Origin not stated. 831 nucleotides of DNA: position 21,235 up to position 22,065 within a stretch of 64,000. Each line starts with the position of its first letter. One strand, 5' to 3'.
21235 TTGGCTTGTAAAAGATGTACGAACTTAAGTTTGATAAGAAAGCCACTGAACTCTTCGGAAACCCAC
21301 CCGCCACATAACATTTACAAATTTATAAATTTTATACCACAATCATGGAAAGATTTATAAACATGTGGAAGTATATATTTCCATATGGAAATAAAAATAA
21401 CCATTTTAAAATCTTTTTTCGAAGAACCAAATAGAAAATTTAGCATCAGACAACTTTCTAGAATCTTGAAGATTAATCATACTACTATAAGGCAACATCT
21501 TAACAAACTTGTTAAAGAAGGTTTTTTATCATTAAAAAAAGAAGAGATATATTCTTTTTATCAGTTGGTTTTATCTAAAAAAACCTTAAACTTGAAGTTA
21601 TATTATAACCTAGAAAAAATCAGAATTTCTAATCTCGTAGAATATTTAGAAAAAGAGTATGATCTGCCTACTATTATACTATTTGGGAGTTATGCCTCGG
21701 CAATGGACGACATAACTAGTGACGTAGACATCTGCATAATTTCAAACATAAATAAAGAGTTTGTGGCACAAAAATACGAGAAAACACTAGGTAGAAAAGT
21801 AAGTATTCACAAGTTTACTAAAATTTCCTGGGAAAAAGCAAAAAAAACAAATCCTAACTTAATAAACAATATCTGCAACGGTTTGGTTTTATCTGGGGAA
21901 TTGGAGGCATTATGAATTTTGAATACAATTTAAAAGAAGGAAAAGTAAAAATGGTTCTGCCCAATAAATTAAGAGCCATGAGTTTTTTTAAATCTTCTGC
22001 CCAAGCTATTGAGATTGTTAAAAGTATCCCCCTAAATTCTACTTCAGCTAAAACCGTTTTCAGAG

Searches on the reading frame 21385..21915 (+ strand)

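Call 12: search_protein_families(library=pfam, proteins=[window:21385-21915:+], max_evalue=0.01)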
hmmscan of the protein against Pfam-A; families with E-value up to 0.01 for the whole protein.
window:21385-21915:+ (176 aa): 17 families
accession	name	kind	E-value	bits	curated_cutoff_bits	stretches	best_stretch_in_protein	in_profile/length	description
PF18765.7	Polbeta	-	2.2e-07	31.4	26.9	1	83-146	2-71/93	Polymerase beta, Nucleotidyltransferase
PF01022.26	HTH_5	-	3.4e-07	30.5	22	1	4-48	4-45/47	Bacterial regulatory protein, arsR family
PF01909.29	NTP_transf_2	-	4.6e-07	30.6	21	1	82-151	2-82/93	Nucleotidyltransferase domain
PF22600.2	MTPAP-like_central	-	0.0001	22.8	27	1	80-144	25-83/139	Poly(A) RNA polymerase, mitochondrial-like, central palm domain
PF13412.12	HTH_24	-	0.00017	21.5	21.9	1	20-47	19-46/48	Winged helix-turn-helix DNA-binding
PF00392.27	GntR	-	0.0014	18.7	27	1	15-52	20-58/64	Bacterial regulatory proteins, gntR family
PF12802.13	MarR_2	-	0.0017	18.9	27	1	16-51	19-53/61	MarR family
PF12840.13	HTH_20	-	0.0017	18.7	27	1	20-48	20-48/51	Helix-turn-helix domain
PF08220.18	HTH_DeoR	-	0.0017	18.5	21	0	17-48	13-44/57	DeoR-like helix-turn-helix domain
PF14493.12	HTH_40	-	0.0023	18.6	27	1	17-97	11-85/89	Helix-turn-helix domain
PF02082.26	Rrf2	-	0.0025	18.4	30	0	8-49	12-54/132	Iron-dependent Transcriptional regulator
PF07453.19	NUMOD1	-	0.0027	18.3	22.8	1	20-39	18-37/37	NUMOD1 domain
PF08279.18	HTH_11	-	0.0029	17.9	25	1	6-46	4-43/55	HTH domain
PF07848.18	PaaX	-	0.0059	17.3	24.8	0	27-61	32-66/70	PaaX-like protein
PF05761.20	5_nucleotid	-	0.0064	15.9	28.5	1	26-154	75-206/460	5' nucleotidase family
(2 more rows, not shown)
